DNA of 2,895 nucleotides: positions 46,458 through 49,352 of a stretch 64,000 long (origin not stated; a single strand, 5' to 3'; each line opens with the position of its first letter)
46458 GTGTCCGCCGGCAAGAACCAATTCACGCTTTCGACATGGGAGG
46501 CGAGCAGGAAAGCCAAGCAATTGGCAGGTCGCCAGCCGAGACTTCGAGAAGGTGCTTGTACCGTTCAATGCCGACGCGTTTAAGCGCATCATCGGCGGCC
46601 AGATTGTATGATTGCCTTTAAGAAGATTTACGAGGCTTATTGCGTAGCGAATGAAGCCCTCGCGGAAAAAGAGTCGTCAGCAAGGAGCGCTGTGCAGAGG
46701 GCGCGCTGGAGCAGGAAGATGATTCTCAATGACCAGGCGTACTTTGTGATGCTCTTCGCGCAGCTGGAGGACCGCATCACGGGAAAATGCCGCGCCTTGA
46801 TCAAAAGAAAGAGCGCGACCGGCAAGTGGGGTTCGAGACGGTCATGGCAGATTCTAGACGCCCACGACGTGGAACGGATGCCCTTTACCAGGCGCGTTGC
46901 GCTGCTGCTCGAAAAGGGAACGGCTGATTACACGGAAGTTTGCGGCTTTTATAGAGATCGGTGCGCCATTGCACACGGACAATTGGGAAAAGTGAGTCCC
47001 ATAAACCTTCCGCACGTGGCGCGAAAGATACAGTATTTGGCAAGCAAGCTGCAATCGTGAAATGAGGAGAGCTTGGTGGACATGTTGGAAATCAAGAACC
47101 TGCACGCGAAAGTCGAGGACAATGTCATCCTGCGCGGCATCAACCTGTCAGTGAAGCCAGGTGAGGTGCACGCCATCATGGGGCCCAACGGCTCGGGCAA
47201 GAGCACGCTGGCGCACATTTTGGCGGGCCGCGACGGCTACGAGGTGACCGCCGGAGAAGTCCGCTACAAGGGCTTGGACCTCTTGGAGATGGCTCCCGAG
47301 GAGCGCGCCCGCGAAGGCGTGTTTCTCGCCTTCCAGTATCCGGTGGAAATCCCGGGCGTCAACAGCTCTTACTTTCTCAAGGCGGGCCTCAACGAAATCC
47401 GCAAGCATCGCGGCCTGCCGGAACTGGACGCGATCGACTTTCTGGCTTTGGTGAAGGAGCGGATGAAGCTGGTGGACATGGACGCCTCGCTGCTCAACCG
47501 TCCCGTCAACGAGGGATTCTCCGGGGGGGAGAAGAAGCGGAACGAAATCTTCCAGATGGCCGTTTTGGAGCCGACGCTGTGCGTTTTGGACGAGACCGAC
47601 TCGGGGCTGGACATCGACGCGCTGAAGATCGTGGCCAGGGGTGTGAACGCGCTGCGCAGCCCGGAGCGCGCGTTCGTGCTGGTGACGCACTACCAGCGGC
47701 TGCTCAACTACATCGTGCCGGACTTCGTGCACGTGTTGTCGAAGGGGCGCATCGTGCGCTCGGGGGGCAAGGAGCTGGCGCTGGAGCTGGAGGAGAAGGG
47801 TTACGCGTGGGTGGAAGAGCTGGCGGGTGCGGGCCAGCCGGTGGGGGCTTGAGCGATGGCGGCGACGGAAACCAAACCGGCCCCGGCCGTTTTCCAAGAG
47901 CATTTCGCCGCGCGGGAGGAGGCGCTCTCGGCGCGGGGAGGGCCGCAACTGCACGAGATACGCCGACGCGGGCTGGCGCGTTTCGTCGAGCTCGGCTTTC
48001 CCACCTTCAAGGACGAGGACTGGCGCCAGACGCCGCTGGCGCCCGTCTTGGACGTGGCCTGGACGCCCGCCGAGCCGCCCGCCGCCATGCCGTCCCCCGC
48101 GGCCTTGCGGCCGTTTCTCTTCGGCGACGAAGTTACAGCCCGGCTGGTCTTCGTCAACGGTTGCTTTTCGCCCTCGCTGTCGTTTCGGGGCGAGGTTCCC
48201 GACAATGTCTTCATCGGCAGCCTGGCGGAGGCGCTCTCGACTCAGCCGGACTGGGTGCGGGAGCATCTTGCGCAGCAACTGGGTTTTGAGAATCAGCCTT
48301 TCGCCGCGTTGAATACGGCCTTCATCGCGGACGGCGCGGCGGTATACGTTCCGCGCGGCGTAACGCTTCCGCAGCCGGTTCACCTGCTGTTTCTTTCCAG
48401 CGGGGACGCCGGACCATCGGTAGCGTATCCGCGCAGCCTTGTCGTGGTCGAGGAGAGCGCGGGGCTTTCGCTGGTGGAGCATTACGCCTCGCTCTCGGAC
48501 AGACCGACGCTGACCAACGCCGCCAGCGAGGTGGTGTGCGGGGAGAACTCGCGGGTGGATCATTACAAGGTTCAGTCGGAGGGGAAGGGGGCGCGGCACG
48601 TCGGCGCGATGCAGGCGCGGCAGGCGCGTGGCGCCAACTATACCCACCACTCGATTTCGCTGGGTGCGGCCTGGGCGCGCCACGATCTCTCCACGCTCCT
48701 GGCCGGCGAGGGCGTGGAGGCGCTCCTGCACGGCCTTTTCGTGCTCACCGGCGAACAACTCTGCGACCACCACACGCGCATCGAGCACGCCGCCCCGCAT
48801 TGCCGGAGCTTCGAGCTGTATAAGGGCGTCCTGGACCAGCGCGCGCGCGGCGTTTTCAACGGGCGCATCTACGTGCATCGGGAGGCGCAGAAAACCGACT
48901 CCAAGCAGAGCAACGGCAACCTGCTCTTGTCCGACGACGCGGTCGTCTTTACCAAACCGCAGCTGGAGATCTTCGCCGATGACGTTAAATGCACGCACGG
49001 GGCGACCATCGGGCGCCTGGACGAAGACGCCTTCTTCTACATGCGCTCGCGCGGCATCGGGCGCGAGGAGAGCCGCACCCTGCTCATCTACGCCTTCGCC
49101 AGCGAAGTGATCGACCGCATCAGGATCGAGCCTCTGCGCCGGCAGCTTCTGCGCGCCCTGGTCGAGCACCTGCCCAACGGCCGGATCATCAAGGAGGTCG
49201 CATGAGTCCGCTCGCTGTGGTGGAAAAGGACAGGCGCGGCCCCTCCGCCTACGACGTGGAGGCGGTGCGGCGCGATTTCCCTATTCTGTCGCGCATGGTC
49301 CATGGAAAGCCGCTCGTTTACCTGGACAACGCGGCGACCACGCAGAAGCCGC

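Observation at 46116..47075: Roughly 950-bp lower-GC insertion between sufB and sufC carrying a HEPN-like ORF (Rx4H) and an overlapping small upstream ORF: a candidate toxin-antitoxin or abortive-infection module inside the suf operon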

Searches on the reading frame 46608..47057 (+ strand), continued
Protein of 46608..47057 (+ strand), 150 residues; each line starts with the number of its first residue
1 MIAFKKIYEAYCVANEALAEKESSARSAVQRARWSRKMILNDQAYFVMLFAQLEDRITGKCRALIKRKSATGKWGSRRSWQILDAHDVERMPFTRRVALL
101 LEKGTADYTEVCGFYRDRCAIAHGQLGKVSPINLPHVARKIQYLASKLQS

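Call 90: search_protein_families(library=pfam, proteins=[L094:4-1260:+, L092:3545-4738:-], max_evalue=0.001)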
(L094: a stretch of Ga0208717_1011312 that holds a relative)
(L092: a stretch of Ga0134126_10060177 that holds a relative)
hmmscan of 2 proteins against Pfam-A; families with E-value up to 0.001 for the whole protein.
L094:4-1260:+ (418 aa): 6 families
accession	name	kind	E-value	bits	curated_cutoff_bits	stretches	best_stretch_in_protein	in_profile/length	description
PF00271.37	Helicase_C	-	1.1e-21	77.6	23.5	1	232-306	38-109/110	Helicase conserved C-terminal domain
PF00270.35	DEAD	-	9.4e-21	74.7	26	1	4-142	18-164/167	DEAD/DEAH box helicase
PF19833.4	RecG_dom3_C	-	2.1e-18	66.5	26.8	1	333-403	1-72/87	ATP-dependent DNA helicase RecG, domain 3, C-terminal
PF04851.21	ResIII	-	1.1e-06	29.1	22.5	1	4-137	27-162/164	Type III restriction enzyme, res subunit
PF22590.2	Cas3-like_C_2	-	0.00025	21.7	27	0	236-307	30-105/106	CRISPR-associated nuclease/helicase Cas3, C-terminal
PF00176.29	SNF2-rel_dom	-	0.0005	19.7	24.9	1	3-141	20-167/290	SNF2-related domain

L092:3545-4738:- (397 aa): 1 family
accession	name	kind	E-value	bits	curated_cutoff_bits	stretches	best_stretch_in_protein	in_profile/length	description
PF00343.26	Phosphorylase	-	1.7e-181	605.6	27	1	1-391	326-712/713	Carbohydrate phosphorylase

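Call 92: find_related_loci(query=A3, collection=viral_contigs, flank=5000)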
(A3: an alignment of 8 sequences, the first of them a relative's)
Query A3 (150 aa) in viral_contigs; peptide patterns used: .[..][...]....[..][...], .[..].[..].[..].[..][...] (x = any residue, [..] = any of these).
99 stretches matched a pattern; 1 encode a relative of the query (tblastn E <= 1e-3); 1 distinct loci.
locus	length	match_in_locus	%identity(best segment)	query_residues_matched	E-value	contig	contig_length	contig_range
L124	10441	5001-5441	34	1-149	3e-31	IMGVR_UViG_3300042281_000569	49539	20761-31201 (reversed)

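Call 93: search_dna_similar(query=P0010, collection=plasmids, mode=protein, max_evalue=0.001)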
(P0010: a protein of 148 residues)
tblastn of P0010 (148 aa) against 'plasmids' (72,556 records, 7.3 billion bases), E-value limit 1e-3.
No match.

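Call 94: search_dna_similar(query=P0010, collection=phages, mode=protein, max_evalue=0.001)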
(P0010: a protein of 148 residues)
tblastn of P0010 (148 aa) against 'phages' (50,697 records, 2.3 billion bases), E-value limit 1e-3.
No match.

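Call 96: search_protein_families(library=phrogs, proteins=[L124:2477-3883:-, L124:5478-8792:-, L124:556-2532:-, L124:4324-5001:+, L124:5001-5450:+], max_evalue=0.00001)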
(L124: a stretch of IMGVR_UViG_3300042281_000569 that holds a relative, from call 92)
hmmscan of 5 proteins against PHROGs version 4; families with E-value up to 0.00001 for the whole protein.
L124:2477-3883:- (468 aa): 2 families
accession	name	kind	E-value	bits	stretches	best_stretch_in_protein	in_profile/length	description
phrog_21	-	head and packaging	1.1e-61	210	1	15-465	28-515/1362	portal protein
phrog_537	-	head and packaging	1.2e-23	84.5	1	293-458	35-210/233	portal protein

L124:5478-8792:- (1104 aa): 6 families
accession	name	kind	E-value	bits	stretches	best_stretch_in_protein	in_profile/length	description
phrog_15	-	head and packaging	1.4e-74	253.2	2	152-392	70-313/1330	terminase large subunit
phrog_36964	-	head and packaging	3.4e-39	135.6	1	152-544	83-472/890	terminase large subunit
phrog_19299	-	head and packaging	6.1e-31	108.6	1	156-509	27-388/702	terminase large subunit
phrog_38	-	head and packaging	6.2e-31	108.8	1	508-794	320-523/760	terminase large subunit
phrog_510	-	DNA, RNA and nucleotide metabolism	1.4e-11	44.9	1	173-392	420-632/667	DNA primase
phrog_50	-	DNA, RNA and nucleotide metabolism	1.5e-10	41.8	1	147-291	74-213/570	DnaC-like helicase loader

L124:556-2532:- (658 aa): 7 families
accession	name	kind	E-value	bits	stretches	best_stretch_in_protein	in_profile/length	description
phrog_4523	-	head and packaging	4.3e-94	317.5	1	66-653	72-643/644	major head and protease protein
phrog_133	-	head and packaging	2.3e-68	232.4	1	188-653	210-667/668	head maturation protease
phrog_29592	-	unknown function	1.1e-17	64.5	1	352-650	586-887/893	-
phrog_3244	-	head and packaging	2.4e-15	58.1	1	37-174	51-179/326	head maturation protease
phrog_26519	-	unknown function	2.3e-10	41.5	1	459-651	6-190/192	-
phrog_617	-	head and packaging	9.2e-08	32.4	1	56-270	48-261/626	major head protein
phrog_371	-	head and packaging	2.8e-07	31.1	0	498-579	232-302/303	major head protein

L124:4324-5001:+ (226 aa): 0 families

L124:5001-5450:+ (150 aa): 0 families

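Call 101: find_encoding_contigs(protein=P0034, flank=4000, max_places=3)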
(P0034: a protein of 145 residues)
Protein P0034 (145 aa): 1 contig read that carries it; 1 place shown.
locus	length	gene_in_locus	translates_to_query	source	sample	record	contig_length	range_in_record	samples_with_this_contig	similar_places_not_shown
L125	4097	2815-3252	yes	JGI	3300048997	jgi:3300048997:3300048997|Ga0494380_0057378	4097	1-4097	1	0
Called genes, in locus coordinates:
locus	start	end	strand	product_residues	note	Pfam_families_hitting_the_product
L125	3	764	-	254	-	?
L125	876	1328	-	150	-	PF08327:AHSA1 (weak)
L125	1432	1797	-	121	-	PF01022:HTH_5, PF12840:HTH_20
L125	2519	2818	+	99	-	-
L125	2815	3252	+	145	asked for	-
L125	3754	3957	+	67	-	-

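Call 102: find_encoding_contigs(protein=P0012, flank=4000, max_places=3)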
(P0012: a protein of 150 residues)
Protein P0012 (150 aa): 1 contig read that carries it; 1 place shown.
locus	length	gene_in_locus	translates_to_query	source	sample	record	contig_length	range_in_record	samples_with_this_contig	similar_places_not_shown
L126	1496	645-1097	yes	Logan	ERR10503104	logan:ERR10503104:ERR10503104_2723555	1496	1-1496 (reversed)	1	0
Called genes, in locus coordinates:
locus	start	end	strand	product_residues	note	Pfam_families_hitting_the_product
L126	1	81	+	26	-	?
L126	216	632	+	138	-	-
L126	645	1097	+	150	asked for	-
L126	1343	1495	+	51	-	?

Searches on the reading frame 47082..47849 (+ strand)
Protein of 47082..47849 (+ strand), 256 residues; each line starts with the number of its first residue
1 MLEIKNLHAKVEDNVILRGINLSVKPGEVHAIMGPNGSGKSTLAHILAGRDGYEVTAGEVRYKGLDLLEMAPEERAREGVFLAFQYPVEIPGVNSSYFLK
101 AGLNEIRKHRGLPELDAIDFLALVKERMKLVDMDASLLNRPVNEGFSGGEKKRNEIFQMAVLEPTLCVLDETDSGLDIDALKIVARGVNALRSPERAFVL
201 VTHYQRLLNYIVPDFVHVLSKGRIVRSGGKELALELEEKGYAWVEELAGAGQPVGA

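Call 23: find_related_loci(query=window:47082-47849:+, collection=genome_contigs, flank=4000)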
Query window:47082-47849:+ (256 aa) in genome_contigs; peptide patterns used: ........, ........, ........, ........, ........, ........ (x = any residue, [..] = any of these).
600 stretches matched a pattern (row limit reached: there are more); 598 encode a relative of the query (tblastn E <= 1e-3); the best 80 are kept; 80 distinct loci.
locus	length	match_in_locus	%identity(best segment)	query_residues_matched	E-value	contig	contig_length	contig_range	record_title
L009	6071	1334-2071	80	1-246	4e-133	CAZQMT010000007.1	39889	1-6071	MAG TPA_asm: uncultured Vicinamibacterales bacterium isolate SRP092796_co5_802 genome assembly, contig: NODE_731_length_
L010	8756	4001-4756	76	1-252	2e-129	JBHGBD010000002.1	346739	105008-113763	MAG: Terriglobia bacterium isolate SBS.BIN.50 SBSBIN50_contig_2, whole genome shotgun sequence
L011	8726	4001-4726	80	1-242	2e-128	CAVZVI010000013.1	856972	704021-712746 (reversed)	MAG: Bryobacterales bacterium isolate MFD02416.bin.1.290 genome assembly, contig: contig_75243, whole genome shotgun seq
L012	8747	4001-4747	77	1-249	8e-128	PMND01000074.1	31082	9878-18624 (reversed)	MAG: Ignavibacteriae bacterium isolate fen_1259 73.20100900_E3D.21_contig_1517, whole genome shotgun sequence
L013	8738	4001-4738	78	1-246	3e-127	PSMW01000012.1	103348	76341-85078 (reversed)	MAG: Ignavibacteria bacterium isolate ERB_28_1 NODE_29_length_103348_cov_5.084468, whole genome shotgun sequence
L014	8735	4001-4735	77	1-245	5e-127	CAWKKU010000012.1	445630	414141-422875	MAG: Vicinamibacterales bacterium isolate MFD05454.bin.2.147 genome assembly, contig: contig_473, whole genome shotgun s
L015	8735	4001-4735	77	1-245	2e-126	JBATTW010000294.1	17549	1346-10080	MAG: Bacteroidota bacterium isolate MFD13193_ilm_asm_bin13 k127_20984, whole genome shotgun sequence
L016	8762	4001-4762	75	1-254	1e-126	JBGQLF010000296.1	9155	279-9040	MAG: Gemmataceae bacterium isolate OBJ2_061818_050_44 k141_2009913_length_9155_cov_7.0191, whole genome shotgun sequence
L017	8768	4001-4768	74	1-256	2e-126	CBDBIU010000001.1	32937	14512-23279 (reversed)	MAG: Bryobacterales bacterium isolate c0d70fe0-7d92-4c0b-a5a7-28c2e51c0e26 genome assembly, contig: contig_1, whole geno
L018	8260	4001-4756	76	1-252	4e-126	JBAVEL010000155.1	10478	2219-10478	MAG: Bacteroidota bacterium isolate MFD04262_ilm_asm_bin6 k127_43414, whole genome shotgun sequence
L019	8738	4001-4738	76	1-246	1e-125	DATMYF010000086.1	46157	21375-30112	MAG TPA_asm: Bryobacteraceae bacterium isolate SMAG_U13139 k141_92927, whole genome shotgun sequence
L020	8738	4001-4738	76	1-246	1e-125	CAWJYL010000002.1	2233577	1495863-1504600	MAG: uncultured Acidobacteriota bacterium isolate MFD00822.bin.1.75 genome assembly, contig: contig_33711, whole genome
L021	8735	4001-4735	74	1-245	2e-125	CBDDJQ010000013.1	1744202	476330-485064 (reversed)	MAG: Vicinamibacterales bacterium isolate 129384ec-5128-4c8d-99b8-9bb019431b25 genome assembly, contig: contig_13, whole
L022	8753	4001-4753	73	1-256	2e-125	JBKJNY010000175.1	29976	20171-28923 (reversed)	MAG: Pirellulaceae bacterium isolate ant_bin.39 S1Ck117_3943048_flag_0_multi_25.9916_len_29976, whole genome shotgun seq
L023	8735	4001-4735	75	1-245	4e-125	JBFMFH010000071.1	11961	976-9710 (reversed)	MAG: Acidobacteriota bacterium isolate MAG266 MAG266_71, whole genome shotgun sequence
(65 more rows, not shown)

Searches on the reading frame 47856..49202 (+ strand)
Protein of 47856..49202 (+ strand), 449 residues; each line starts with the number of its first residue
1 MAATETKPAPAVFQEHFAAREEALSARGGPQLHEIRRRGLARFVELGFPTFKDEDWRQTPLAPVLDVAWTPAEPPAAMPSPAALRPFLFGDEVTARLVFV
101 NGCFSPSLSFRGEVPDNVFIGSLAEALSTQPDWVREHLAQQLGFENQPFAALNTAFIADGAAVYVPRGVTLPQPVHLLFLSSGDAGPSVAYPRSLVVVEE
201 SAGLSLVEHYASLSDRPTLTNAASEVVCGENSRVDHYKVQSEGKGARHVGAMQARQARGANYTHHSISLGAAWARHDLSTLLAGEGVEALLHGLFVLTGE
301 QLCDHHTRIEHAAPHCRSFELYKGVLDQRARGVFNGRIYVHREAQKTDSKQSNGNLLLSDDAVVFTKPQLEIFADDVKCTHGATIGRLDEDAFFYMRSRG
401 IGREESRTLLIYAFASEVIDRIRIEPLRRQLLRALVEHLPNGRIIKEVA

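Call 76: find_homologous_proteins(query=window:47856-49202:+, max_evalue=1e-60)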
Query window:47856-49202:+ (449 aa): 7996 proteins with E <= 1e-60 among 8000 candidates; the best 120 are listed.
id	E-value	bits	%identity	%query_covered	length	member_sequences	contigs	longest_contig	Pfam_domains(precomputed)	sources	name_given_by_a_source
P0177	0.0e+0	1017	100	100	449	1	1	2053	PF01458.24,PF19295.6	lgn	-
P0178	1.2e-139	484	53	95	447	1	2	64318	PF01458.24,PF19295.6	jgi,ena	-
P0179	1.1e-138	481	51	94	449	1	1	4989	PF01458.24,PF19295.6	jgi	jgi:Fe-S cluster assembly protein SufD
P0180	2.4e-138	480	51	95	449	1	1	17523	PF01458.24,PF19295.6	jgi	jgi:Fe-S cluster assembly protein SufD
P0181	1.8e-137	477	52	96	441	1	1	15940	PF01458.24,PF19295.6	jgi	jgi:Fe-S cluster assembly protein SufD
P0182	1.9e-137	477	50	99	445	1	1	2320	PF01458.24,PF19295.6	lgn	-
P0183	9.8e-137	475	50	96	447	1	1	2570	PF01458.24,PF19295.6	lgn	-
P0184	1.3e-136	474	53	91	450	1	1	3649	PF01458.24,PF19295.6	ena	-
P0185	3.2e-136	473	51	97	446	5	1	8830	PF01458.24,PF19295.6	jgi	jgi:Fe-S cluster assembly protein SufD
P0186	5.2e-136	472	51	95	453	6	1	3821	PF01458.24,PF19295.6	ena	-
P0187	7.7e-135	468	52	95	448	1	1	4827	PF01458.24,PF19295.6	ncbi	-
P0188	1.1e-134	468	52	95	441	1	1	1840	PF01458.24,PF19295.6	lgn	-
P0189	1.6e-134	467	50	96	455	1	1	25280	PF01458.24,PF19295.6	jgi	jgi:Fe-S cluster assembly protein SufD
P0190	3.1e-134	466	49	98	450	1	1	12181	PF01458.24,PF19295.6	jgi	jgi:Fe-S cluster assembly protein SufD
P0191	3.3e-134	466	50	96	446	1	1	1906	PF01458.24,PF19295.6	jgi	jgi:Fe-S cluster assembly protein SufD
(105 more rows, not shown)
